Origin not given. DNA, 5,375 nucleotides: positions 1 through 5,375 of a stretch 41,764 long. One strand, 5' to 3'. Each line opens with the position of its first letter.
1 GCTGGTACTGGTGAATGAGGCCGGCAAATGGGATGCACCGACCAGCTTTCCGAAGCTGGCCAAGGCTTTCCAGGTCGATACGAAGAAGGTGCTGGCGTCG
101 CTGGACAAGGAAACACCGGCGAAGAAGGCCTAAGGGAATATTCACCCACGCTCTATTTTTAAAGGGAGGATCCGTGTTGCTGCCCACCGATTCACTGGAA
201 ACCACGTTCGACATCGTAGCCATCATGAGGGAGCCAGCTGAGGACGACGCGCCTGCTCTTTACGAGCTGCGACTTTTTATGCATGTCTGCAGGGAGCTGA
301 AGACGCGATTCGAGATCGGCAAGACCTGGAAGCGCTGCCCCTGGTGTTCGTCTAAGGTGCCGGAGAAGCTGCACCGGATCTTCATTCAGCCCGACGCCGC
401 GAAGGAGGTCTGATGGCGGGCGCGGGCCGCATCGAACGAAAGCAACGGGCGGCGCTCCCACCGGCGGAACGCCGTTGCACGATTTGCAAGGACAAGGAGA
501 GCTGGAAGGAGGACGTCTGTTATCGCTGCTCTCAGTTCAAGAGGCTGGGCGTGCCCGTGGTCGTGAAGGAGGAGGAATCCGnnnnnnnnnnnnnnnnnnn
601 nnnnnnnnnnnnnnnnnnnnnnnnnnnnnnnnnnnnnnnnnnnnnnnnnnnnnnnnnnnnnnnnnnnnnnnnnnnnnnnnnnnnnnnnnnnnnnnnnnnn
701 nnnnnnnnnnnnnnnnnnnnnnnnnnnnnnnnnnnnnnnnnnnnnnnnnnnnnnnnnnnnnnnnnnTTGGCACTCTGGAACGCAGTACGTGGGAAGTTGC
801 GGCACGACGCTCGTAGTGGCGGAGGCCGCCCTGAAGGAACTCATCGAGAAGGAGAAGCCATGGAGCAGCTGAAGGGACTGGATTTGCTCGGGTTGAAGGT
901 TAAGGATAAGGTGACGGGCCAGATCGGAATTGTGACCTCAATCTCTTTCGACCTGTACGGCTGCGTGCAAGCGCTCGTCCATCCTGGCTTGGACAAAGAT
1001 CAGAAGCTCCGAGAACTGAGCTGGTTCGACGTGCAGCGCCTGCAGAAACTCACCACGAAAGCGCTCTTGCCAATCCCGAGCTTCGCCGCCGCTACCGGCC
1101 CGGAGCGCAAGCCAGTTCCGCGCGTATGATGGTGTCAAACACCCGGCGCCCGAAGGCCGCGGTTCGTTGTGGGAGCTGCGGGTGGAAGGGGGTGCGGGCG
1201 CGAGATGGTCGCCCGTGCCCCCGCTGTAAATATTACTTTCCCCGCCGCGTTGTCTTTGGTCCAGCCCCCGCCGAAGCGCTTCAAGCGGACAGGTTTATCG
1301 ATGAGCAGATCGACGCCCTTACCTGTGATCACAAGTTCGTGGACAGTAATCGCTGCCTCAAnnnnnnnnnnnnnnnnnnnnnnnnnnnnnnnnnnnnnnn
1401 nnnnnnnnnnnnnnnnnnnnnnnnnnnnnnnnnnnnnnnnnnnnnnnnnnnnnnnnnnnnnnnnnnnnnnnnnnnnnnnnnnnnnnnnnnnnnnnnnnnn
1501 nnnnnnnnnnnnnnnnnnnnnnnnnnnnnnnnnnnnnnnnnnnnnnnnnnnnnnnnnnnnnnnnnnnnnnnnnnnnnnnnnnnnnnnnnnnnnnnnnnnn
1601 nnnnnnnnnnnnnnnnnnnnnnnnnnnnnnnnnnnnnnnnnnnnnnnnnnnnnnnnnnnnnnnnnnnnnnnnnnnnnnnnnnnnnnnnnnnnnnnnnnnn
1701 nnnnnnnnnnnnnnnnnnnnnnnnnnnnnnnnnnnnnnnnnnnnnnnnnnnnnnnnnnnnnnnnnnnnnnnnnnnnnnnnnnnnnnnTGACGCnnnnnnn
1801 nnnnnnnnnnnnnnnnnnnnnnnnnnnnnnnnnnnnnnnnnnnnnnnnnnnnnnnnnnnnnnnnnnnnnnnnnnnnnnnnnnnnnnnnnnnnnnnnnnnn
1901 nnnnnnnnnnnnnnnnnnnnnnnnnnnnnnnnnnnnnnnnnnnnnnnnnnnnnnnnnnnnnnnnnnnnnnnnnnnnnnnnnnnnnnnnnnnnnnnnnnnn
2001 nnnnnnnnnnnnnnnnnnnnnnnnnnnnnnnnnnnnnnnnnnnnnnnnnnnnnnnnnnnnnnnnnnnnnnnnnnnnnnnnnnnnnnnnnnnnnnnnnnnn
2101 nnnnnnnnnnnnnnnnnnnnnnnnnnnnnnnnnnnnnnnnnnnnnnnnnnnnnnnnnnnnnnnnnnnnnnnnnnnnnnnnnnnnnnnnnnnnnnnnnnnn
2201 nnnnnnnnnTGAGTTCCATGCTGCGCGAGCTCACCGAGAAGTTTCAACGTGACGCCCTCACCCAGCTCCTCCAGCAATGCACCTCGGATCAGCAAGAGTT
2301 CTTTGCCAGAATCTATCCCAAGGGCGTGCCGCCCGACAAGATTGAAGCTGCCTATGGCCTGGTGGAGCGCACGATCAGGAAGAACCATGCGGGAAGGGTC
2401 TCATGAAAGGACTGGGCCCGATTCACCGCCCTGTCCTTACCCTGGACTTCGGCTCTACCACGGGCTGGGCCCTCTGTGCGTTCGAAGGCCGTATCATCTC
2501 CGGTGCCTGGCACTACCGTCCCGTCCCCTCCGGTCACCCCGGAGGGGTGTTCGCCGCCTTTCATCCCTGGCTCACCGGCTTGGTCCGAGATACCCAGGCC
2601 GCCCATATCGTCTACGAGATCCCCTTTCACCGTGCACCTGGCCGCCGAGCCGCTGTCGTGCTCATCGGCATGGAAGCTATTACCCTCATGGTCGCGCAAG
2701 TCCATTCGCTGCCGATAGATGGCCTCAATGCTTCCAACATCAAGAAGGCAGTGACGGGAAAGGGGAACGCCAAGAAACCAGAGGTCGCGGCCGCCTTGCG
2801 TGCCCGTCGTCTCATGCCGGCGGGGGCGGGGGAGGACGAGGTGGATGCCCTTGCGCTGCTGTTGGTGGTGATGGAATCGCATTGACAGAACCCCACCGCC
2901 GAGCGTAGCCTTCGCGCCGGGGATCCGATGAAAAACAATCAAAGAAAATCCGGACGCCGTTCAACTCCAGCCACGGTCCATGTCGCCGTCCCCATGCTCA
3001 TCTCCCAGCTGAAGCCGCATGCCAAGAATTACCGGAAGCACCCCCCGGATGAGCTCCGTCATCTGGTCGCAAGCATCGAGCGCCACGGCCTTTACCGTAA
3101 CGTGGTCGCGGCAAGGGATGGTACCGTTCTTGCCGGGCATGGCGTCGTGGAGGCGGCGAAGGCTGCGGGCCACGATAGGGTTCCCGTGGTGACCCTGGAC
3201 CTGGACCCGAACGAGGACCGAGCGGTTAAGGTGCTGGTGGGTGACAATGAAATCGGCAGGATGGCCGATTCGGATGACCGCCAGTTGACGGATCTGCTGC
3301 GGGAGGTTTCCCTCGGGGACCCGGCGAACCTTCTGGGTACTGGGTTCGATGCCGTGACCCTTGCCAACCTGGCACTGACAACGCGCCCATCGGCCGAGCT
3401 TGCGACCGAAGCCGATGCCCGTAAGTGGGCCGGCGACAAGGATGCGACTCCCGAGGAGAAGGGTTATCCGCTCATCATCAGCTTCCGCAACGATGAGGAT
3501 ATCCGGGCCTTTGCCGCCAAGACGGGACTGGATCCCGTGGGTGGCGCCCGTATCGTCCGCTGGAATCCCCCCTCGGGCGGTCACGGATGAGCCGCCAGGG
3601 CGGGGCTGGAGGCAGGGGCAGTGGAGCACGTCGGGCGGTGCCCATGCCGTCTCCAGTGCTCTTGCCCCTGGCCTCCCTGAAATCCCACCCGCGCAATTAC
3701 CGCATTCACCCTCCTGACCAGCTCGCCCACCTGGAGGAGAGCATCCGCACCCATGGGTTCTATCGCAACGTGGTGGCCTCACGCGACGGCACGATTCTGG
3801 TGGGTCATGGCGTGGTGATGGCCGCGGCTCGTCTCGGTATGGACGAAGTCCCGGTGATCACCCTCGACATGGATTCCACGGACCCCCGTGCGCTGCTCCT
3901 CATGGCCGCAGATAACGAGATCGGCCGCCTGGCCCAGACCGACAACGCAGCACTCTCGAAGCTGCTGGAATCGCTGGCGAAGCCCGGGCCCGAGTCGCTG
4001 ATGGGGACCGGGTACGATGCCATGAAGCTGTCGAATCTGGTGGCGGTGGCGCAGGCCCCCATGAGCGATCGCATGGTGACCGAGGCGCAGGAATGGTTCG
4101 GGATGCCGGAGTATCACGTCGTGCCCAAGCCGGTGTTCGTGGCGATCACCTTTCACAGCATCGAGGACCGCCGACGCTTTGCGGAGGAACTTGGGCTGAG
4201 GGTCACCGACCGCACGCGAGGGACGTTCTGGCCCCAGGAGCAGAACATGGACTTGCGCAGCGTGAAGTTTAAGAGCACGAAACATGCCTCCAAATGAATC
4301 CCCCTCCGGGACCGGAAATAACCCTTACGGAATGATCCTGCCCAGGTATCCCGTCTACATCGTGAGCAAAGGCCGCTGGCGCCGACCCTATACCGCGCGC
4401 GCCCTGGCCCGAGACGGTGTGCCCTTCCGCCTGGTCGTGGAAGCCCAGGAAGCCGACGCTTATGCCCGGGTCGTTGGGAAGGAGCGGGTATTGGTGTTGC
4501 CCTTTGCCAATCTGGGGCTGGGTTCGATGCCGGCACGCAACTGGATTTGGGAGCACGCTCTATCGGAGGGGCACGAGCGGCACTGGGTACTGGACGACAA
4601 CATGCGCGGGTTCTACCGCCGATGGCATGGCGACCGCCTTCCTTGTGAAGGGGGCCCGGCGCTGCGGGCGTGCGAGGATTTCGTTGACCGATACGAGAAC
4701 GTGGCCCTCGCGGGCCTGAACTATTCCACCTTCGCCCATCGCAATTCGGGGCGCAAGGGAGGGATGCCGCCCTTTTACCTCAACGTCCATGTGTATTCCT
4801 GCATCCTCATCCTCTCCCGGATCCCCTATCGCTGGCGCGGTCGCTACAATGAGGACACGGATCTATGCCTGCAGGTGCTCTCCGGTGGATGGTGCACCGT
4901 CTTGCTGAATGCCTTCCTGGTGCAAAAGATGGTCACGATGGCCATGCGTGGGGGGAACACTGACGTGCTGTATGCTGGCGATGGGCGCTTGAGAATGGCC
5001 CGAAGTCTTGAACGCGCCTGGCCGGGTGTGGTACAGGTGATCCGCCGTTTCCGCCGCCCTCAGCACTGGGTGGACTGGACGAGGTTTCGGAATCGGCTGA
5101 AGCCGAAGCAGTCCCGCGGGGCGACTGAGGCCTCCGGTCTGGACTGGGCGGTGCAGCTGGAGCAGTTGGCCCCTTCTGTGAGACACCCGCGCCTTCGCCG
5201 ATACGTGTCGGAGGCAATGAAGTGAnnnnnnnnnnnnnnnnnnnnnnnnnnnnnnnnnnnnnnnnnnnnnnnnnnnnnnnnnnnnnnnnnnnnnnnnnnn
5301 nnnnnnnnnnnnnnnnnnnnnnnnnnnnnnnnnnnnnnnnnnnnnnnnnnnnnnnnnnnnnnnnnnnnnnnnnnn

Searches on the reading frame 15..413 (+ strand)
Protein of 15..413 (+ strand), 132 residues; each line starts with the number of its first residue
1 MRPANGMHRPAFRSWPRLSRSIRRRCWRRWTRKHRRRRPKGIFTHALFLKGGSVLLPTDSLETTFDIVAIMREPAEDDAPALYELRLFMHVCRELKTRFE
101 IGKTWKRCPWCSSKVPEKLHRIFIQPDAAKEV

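Call 14: search_protein_families(library=pfam, alignment_id=A1, max_evalue=0.001)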
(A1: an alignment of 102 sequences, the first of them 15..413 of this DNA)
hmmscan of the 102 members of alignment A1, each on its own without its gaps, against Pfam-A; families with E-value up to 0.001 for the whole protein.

A. member 1, window:15-413:+ (132 aa): 0 families

B. families by the number of members that match (of 102 scanned): 4 families
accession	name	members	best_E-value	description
PF20691.3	TAGT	1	6.4e-46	TET-Associated Glycosyltransferase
PF03237.21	Terminase_6N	1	4.4e-09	Terminase large subunit, T4likevirus-type, N-terminal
PF04860.17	Phage_portal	1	9.7e-08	Phage portal protein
PF04233.19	Phage_Mu_F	1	0.00018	Phage Mu protein F like protein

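Call 16: search_protein_families(library=pfam, max_evalue=0.05, proteins=[window:15-413:+])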
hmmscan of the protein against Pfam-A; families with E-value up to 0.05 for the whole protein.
window:15-413:+ (132 aa): 0 families

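Call 17: search_protein_families(library=phrogs, max_evalue=0.001, proteins=[window:15-413:+])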
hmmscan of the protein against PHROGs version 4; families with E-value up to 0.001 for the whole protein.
window:15-413:+ (132 aa): 0 families

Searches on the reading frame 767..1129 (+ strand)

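Call 16: search_protein_families(library=pfam, max_evalue=0.05, proteins=[window:767-1129:+])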
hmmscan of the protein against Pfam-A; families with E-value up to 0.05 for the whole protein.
window:767-1129:+ (120 aa): 0 families

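Call 17: search_protein_families(library=phrogs, max_evalue=0.001, proteins=[window:767-1129:+])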
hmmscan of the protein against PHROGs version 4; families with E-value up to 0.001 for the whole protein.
window:767-1129:+ (120 aa): 2 families
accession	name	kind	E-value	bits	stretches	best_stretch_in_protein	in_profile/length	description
phrog_37639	-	unknown function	1.7e-16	61.1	1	34-98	3-67/97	-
phrog_16275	-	unknown function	7.6e-10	39.8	1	41-97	10-66/88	-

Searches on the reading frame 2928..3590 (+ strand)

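Call 16: search_protein_families(library=pfam, max_evalue=0.05, proteins=[window:2928-3590:+])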
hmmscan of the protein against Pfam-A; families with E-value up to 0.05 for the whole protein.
window:2928-3590:+ (220 aa): 1 family
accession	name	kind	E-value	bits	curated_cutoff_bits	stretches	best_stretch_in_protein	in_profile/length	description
PF02195.25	ParB_N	-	0.0034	17.8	26.3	1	27-98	10-86/95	ParB N-terminal domain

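Call 17: search_protein_families(library=phrogs, max_evalue=0.001, proteins=[window:2928-3590:+])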
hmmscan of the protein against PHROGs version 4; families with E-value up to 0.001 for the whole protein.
window:2928-3590:+ (220 aa): 12 families
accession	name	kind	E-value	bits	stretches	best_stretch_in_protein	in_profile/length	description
phrog_620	-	DNA, RNA and nucleotide metabolism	4.8e-26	93.2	1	23-161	12-148/217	ParB-like partition protein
phrog_498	-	other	1.4e-23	84.3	1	6-156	21-171/633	DNA methyltransferase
phrog_8071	-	DNA, RNA and nucleotide metabolism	2.4e-19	70.9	1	22-165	9-143/389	ParB-like partition protein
phrog_723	-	DNA, RNA and nucleotide metabolism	5e-19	70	1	22-187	15-179/223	ParB-like partition protein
phrog_930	-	DNA, RNA and nucleotide metabolism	1.1e-15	59.2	1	24-145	11-129/223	ParB-like partition protein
phrog_15396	-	DNA, RNA and nucleotide metabolism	3.6e-15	57.5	1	25-150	9-132/258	ParB-like partition nuclease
phrog_940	-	DNA, RNA and nucleotide metabolism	3.1e-09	37.5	1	23-127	9-112/388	nuclease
phrog_4715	-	DNA, RNA and nucleotide metabolism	3.6e-09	36.5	1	25-112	152-243/630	ParB-like partition protein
phrog_6218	-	DNA, RNA and nucleotide metabolism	7.3e-09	36.3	1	25-101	10-92/506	ParB-like partition protein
phrog_9353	-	unknown function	1.2e-08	36.1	1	26-146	17-135/245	-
phrog_5475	-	unknown function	4.3e-06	26.8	1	25-103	8-83/458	-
phrog_7405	-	unknown function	0.0006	20.6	1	18-109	22-117/250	-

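Call 81: search_protein_families(library=ncbifam, max_evalue=0.001, proteins=[window:2928-3590:+])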
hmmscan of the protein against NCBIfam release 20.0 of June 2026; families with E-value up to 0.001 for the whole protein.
window:2928-3590:+ (220 aa): 0 families

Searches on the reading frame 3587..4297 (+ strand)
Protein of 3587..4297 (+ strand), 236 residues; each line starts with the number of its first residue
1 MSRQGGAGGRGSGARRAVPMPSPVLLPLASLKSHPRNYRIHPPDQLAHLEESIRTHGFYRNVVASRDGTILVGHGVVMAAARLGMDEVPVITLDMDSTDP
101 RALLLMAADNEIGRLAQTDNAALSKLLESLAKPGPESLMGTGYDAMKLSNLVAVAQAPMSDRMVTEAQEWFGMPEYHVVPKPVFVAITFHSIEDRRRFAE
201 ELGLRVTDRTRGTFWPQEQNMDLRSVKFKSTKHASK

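Call 16: search_protein_families(library=pfam, max_evalue=0.05, proteins=[window:3587-4297:+])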
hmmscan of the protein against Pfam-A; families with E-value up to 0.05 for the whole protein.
window:3587-4297:+ (236 aa): 1 family
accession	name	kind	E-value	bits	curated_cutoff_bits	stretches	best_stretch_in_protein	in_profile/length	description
PF02195.25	ParB_N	-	0.0047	17.4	26.3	1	39-99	20-84/95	ParB N-terminal domain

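Call 17: search_protein_families(library=phrogs, max_evalue=0.001, proteins=[window:3587-4297:+])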
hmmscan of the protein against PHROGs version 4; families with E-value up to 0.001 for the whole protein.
window:3587-4297:+ (236 aa): 12 families
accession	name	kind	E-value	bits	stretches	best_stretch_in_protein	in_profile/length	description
phrog_620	-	DNA, RNA and nucleotide metabolism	6.9e-29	102.5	1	24-160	10-143/217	ParB-like partition protein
phrog_498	-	other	2e-25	90.4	1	24-159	36-171/633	DNA methyltransferase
phrog_8071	-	DNA, RNA and nucleotide metabolism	5.5e-22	79.6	1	26-156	10-134/389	ParB-like partition protein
phrog_723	-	DNA, RNA and nucleotide metabolism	3.3e-19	70.6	1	26-158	16-147/223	ParB-like partition protein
phrog_15396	-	DNA, RNA and nucleotide metabolism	3e-15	57.7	1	28-166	9-145/258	ParB-like partition nuclease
phrog_930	-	DNA, RNA and nucleotide metabolism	1.4e-14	55.5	1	29-154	13-135/223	ParB-like partition protein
phrog_940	-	DNA, RNA and nucleotide metabolism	9e-10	39.3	1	28-131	11-113/388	nuclease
phrog_4715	-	DNA, RNA and nucleotide metabolism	4e-08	33.1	1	27-135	151-264/630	ParB-like partition protein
phrog_5475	-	unknown function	2.9e-07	30.6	1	26-100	6-79/458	-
phrog_6218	-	DNA, RNA and nucleotide metabolism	3.1e-06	27.6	1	29-106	11-94/506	ParB-like partition protein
phrog_9353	-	unknown function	0.00011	23.1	1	32-135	20-121/245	-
phrog_21315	-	unknown function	0.00018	21.6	1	25-105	9-91/415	-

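Call 81: search_protein_families(library=ncbifam, max_evalue=0.001, proteins=[window:3587-4297:+])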
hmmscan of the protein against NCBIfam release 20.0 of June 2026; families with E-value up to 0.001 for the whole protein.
window:3587-4297:+ (236 aa): 0 families

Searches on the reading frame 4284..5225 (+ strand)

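Call 16: search_protein_families(library=pfam, max_evalue=0.05, proteins=[window:4284-5225:+])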
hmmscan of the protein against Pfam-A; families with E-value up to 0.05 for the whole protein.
window:4284-5225:+ (313 aa): 1 family
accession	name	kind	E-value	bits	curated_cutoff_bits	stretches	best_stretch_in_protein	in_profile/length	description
PF20691.3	TAGT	-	6.4e-46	157.3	27.5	1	22-224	1-205/205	TET-Associated Glycosyltransferase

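Call 17: search_protein_families(library=phrogs, max_evalue=0.001, proteins=[window:4284-5225:+])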
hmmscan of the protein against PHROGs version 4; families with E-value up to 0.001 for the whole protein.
window:4284-5225:+ (313 aa): 1 family
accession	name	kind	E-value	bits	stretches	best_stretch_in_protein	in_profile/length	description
phrog_842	-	other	9.1e-38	131.5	1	21-255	4-234/270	beta-glucosyl-HMC-alpha-glucosyltransferase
